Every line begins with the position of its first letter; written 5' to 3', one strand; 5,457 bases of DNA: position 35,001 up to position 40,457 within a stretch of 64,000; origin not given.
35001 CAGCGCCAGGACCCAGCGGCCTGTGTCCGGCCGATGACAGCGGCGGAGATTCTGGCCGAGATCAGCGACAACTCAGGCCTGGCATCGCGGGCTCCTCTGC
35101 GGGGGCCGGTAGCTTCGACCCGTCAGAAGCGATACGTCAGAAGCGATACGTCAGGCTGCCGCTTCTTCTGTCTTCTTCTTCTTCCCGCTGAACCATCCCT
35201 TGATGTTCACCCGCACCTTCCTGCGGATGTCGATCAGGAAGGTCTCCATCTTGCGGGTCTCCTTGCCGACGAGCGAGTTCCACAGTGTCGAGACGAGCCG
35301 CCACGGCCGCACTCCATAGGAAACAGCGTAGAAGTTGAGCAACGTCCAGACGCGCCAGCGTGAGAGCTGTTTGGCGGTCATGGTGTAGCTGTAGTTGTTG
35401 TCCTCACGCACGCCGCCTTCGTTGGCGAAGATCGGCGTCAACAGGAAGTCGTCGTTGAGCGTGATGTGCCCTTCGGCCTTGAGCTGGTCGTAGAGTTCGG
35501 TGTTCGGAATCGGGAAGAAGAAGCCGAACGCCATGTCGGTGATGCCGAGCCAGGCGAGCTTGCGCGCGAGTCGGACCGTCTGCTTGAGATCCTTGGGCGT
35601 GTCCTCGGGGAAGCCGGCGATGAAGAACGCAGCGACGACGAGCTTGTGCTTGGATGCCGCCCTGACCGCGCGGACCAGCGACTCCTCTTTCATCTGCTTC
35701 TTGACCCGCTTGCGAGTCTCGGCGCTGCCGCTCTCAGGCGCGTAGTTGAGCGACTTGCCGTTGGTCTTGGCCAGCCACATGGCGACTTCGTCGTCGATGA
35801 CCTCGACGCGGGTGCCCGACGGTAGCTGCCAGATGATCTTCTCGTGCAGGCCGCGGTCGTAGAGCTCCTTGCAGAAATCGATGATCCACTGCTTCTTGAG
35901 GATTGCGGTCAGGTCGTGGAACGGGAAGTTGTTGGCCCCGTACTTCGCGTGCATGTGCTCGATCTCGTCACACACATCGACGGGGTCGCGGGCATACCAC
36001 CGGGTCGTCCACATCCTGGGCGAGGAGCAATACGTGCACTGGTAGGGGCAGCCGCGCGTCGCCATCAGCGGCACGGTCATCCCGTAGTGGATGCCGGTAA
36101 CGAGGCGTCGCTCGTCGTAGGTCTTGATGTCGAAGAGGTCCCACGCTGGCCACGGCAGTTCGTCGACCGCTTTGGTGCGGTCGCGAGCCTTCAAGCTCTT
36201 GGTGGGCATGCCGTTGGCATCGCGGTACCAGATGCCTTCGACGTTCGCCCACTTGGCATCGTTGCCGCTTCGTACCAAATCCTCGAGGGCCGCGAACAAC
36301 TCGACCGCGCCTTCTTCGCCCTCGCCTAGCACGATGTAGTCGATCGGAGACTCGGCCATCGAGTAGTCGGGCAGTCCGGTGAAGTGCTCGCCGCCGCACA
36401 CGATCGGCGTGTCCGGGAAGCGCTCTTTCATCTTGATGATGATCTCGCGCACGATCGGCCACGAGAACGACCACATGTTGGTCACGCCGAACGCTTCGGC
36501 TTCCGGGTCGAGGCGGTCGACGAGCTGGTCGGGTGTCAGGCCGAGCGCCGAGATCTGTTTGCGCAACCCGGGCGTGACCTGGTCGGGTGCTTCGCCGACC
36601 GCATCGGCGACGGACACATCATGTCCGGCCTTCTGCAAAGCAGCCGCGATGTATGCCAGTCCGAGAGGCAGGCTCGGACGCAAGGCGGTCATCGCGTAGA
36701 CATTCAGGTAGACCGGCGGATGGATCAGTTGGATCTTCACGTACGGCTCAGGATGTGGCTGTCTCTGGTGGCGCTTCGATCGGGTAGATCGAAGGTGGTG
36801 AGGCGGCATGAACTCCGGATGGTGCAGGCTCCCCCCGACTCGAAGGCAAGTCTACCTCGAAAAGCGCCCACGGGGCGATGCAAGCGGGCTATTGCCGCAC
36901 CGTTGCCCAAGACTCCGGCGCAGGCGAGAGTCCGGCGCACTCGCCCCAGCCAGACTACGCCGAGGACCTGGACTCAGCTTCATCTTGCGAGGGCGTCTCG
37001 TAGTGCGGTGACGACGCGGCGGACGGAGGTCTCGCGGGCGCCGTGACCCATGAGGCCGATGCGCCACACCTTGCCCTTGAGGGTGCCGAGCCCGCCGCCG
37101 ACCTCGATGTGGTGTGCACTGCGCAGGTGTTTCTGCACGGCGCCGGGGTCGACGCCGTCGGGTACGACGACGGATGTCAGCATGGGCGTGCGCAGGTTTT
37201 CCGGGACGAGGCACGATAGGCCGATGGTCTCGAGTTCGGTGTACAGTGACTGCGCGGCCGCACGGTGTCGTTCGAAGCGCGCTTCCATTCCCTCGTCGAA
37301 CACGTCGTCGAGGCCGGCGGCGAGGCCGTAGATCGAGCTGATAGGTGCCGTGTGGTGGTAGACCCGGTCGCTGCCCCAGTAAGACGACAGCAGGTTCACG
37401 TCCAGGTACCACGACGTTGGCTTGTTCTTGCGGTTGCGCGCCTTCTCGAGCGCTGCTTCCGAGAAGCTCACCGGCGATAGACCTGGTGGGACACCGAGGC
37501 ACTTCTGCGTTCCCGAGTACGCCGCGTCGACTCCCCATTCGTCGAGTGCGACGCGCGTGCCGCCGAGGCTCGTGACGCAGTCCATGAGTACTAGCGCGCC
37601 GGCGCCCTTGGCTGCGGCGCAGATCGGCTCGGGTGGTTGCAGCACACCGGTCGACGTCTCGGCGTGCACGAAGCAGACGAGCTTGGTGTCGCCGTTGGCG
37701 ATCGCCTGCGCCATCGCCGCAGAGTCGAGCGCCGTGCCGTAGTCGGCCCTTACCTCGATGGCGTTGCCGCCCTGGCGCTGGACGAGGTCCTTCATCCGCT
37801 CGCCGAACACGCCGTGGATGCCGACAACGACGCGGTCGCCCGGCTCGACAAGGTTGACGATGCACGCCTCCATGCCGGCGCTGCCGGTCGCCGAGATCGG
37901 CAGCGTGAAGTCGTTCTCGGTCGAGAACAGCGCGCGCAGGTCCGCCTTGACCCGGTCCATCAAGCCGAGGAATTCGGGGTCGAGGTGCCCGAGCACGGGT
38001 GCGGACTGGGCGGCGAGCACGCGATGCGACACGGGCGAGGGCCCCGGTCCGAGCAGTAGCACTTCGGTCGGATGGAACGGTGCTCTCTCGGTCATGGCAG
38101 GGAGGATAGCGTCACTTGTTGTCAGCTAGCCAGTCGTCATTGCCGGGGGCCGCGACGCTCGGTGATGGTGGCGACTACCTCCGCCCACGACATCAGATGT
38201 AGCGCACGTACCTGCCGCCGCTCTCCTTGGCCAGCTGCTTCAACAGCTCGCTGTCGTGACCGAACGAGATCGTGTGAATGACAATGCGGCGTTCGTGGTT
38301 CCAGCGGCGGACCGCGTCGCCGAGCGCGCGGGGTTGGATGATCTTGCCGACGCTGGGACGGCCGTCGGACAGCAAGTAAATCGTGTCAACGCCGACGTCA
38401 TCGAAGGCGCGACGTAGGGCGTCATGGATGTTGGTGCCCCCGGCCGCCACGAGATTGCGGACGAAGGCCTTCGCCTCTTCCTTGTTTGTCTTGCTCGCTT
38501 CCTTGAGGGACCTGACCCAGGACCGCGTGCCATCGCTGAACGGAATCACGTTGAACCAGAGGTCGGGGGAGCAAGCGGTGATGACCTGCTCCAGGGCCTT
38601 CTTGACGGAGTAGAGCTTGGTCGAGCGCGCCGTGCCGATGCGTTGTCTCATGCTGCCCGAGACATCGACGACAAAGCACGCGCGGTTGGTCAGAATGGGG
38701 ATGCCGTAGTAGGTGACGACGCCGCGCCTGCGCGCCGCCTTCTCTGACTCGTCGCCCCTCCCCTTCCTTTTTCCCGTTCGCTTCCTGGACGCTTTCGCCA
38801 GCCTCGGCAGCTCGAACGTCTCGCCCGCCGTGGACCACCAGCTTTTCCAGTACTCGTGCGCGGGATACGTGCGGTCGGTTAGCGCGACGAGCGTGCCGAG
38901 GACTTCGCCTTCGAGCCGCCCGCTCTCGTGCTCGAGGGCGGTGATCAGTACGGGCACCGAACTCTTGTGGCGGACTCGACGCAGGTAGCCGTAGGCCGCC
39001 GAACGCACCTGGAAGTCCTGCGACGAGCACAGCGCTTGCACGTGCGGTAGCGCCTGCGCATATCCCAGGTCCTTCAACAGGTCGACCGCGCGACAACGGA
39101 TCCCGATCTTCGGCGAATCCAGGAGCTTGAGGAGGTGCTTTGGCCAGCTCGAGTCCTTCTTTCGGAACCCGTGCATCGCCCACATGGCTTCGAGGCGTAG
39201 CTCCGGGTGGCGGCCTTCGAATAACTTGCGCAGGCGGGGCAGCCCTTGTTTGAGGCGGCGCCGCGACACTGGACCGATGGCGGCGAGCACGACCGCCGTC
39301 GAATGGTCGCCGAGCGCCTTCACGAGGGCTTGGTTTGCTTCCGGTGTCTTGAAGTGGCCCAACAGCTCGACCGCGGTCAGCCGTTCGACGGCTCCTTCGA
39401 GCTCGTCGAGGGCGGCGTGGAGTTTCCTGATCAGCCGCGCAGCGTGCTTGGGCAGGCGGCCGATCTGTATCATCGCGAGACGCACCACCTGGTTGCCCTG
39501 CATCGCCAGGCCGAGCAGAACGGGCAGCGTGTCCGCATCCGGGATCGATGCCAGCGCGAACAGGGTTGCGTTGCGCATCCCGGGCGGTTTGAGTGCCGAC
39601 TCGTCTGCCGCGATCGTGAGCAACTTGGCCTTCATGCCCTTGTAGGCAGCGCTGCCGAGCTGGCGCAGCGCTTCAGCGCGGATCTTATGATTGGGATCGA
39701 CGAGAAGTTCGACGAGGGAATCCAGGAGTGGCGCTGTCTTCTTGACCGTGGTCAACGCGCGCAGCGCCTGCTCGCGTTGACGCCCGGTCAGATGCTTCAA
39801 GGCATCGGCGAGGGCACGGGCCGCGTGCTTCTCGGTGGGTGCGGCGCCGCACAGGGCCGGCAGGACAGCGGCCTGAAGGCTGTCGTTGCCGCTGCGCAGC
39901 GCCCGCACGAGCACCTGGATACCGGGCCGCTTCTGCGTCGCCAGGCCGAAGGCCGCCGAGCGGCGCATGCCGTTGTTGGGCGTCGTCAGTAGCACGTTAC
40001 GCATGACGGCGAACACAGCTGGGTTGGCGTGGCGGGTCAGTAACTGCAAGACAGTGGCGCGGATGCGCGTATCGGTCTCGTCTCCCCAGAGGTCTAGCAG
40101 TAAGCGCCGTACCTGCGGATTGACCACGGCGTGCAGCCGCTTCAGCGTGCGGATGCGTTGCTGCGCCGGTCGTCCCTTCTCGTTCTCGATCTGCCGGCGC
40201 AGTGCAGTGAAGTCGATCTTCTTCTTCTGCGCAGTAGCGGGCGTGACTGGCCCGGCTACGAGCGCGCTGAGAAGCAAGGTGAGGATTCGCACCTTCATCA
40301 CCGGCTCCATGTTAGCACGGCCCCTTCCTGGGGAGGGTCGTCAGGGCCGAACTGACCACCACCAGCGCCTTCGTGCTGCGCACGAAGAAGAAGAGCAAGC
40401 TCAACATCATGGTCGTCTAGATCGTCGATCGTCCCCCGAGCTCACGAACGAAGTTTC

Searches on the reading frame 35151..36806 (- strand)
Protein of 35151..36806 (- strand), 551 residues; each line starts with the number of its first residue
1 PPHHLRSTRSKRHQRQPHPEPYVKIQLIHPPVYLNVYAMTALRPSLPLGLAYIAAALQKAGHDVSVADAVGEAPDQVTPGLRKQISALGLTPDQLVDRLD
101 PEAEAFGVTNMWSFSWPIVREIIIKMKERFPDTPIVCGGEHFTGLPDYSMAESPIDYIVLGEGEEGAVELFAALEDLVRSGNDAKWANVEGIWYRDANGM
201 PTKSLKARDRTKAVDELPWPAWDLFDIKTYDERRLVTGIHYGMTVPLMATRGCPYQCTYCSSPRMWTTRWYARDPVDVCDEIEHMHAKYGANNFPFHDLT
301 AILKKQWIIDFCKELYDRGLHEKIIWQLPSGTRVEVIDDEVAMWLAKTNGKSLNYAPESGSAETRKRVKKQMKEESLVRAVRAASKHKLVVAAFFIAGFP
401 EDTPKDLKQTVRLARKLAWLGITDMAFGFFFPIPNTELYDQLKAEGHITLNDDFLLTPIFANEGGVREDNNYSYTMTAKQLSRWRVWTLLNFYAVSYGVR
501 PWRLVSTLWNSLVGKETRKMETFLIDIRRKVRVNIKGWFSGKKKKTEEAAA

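Call 11: search_protein_families(library=pfam, proteins=[window:35151-36806:-], max_evalue=0.001)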
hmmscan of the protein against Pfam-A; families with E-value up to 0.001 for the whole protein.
window:35151-36806:- (551 aa): 2 families
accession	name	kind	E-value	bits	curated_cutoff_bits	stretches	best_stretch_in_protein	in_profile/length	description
PF04055.27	Radical_SAM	-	1.6e-15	58.1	29.5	1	250-414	4-166/166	Radical SAM superfamily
PF02310.24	B12-binding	-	5.1e-15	55.8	32.1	1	46-170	13-120/121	B12 binding domain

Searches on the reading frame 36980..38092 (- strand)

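Call 11: search_protein_families(library=pfam, proteins=[window:36980-38092:-], max_evalue=0.001)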
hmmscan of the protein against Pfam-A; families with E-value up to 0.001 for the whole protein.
window:36980-38092:- (370 aa): 1 family
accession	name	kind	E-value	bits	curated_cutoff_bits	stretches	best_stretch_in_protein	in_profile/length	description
PF00266.25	Aminotran_5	-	6.2e-29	101.5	21.5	1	35-335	35-339/371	Aminotransferase class-V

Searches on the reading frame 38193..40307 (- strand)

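Call 30: search_protein_families(library=pfam, proteins=[window:38193-40307:-], max_evalue=0.001)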
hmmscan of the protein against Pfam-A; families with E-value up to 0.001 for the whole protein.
window:38193-40307:- (704 aa): 7 families
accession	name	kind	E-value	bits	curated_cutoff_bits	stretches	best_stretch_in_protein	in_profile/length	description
PF13646.12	HEAT_2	-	4.4e-32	110.7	27.7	4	390-463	2-76/88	HEAT repeats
PF13768.12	VWA_3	-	1.5e-14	54.8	27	1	544-700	4-153/155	von Willebrand factor type A domain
PF13519.12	VWA_2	-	2.3e-10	41.5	27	1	545-649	3-106/107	von Willebrand factor type A domain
PF00092.34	VWA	-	1.5e-08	35.5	23.8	1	545-700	4-158/174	von Willebrand factor type A domain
PF02985.28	HEAT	-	2.2e-07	30.9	23.5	0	194-219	1-26/31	HEAT repeat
PF03130.22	HEAT_PBS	-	7.4e-06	26.5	20.9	0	309-334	2-27/27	PBS lyase HEAT-like repeat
PF00514.29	Arm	-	9.7e-05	22.7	20.6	0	390-411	15-36/41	Armadillo/beta-catenin-like repeat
